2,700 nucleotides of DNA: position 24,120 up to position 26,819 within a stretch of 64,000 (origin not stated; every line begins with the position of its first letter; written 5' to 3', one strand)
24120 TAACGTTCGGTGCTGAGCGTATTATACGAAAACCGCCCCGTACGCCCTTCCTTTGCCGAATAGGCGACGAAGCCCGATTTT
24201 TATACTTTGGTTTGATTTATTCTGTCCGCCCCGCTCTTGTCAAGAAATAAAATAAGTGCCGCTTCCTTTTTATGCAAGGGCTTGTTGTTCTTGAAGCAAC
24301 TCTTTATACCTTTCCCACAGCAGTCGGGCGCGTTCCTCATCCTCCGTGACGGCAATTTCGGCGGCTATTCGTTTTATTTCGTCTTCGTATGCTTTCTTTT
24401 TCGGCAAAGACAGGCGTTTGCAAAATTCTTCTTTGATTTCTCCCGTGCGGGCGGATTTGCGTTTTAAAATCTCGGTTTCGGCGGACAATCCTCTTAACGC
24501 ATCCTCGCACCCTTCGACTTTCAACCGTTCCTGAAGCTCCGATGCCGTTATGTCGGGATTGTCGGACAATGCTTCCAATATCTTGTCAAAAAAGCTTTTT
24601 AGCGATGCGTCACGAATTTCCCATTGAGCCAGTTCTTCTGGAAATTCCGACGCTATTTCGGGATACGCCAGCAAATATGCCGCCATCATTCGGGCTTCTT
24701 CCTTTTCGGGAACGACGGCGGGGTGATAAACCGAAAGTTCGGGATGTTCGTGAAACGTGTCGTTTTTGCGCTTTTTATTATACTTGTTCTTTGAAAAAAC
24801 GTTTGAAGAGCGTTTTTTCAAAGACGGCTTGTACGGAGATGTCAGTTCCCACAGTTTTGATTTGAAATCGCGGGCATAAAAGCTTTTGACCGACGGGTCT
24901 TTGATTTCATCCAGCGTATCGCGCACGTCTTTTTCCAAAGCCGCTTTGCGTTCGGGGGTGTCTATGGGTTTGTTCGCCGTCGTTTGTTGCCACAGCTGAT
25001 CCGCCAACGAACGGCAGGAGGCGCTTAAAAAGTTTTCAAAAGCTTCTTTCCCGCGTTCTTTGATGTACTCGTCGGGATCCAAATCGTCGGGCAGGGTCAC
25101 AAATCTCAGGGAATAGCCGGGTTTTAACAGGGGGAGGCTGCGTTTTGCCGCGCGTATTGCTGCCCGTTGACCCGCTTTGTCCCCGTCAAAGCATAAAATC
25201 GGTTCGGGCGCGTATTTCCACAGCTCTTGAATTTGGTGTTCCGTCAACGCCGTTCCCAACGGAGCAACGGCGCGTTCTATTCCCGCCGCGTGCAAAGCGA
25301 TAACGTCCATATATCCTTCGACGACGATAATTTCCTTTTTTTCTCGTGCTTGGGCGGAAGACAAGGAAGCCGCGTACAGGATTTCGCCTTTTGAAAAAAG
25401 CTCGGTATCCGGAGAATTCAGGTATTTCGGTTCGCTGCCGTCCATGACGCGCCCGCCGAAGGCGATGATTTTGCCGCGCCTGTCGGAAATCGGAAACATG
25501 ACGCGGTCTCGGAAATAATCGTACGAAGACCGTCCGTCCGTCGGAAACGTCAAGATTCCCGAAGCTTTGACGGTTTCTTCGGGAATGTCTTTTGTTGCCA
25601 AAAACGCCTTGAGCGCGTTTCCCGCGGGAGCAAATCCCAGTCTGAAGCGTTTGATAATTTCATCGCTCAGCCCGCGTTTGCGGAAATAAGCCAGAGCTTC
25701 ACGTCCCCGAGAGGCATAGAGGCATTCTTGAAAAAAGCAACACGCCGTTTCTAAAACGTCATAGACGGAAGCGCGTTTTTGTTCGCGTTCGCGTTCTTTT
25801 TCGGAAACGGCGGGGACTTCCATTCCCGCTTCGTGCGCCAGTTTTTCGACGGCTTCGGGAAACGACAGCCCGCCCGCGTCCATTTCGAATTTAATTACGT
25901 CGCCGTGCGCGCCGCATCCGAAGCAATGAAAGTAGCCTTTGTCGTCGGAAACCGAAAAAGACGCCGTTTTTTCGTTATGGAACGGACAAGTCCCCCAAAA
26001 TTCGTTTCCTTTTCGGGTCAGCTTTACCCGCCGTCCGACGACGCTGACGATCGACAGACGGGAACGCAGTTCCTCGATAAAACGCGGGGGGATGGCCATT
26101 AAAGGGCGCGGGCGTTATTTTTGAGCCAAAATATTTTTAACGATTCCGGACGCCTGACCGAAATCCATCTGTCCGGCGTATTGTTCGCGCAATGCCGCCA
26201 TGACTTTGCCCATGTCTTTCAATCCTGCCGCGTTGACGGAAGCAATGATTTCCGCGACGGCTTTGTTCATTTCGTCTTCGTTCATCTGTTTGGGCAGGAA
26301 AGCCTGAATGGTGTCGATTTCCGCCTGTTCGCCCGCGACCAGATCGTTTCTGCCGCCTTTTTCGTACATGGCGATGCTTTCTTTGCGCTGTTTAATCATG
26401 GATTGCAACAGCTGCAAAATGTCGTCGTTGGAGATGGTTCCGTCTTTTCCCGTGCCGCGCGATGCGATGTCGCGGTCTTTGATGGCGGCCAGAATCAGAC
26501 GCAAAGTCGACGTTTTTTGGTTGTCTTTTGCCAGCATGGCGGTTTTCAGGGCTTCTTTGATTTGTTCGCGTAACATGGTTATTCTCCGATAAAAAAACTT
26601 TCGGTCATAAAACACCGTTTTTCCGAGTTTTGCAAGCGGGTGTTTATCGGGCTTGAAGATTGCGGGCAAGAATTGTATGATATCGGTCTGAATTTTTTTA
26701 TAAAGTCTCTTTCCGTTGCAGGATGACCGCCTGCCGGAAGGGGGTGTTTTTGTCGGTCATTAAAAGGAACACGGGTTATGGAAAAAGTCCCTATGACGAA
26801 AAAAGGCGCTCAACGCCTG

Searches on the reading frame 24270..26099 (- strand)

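Call 16: search_protein_families(library=pfam, proteins=[window:24270-26099:-], max_evalue=0.001)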
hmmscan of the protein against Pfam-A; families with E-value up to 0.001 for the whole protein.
window:24270-26099:- (609 aa): 8 families
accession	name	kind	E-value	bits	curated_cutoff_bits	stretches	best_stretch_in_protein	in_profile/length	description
PF08275.17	DNAG_N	-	1.7e-38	132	26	1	122-245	1-125/128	DNA primase catalytic core, N-terminal domain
PF01807.25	Zn_ribbon_DnaG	-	6.6e-36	122.5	24.9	1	4-97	2-95/98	CHC2 zinc finger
PF13662.12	Toprim_4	-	2.1e-21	76.4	25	1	256-332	2-82/85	Toprim domain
PF13155.12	Toprim_2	-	3.7e-21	75.7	22.1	1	258-346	1-88/88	Toprim-like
PF01751.28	Toprim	-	2.2e-13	50.6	23.1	1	256-334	1-94/96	Toprim domain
PF10410.14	DnaB_bind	-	5.6e-05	23.8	20.6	1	368-412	3-47/56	DnaB-helicase binding domain of primase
PF13362.12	Toprim_3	-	0.00014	22.6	27.2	1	257-352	2-95/95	Toprim domain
PF08278.16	DnaG_DnaB_bind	-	0.00016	22.5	29.1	1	470-593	2-121/124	DNA primase DnaG DnaB-binding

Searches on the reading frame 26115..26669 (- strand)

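Call 16: search_protein_families(library=pfam, proteins=[window:26115-26669:-], max_evalue=0.001)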
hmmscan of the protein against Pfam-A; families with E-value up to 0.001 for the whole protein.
window:26115-26669:- (184 aa): 1 family
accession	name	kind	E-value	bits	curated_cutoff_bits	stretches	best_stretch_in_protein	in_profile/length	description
PF09424.15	YqeY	-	3.2e-47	160.6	27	1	34-181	1-143/143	Yqey-like protein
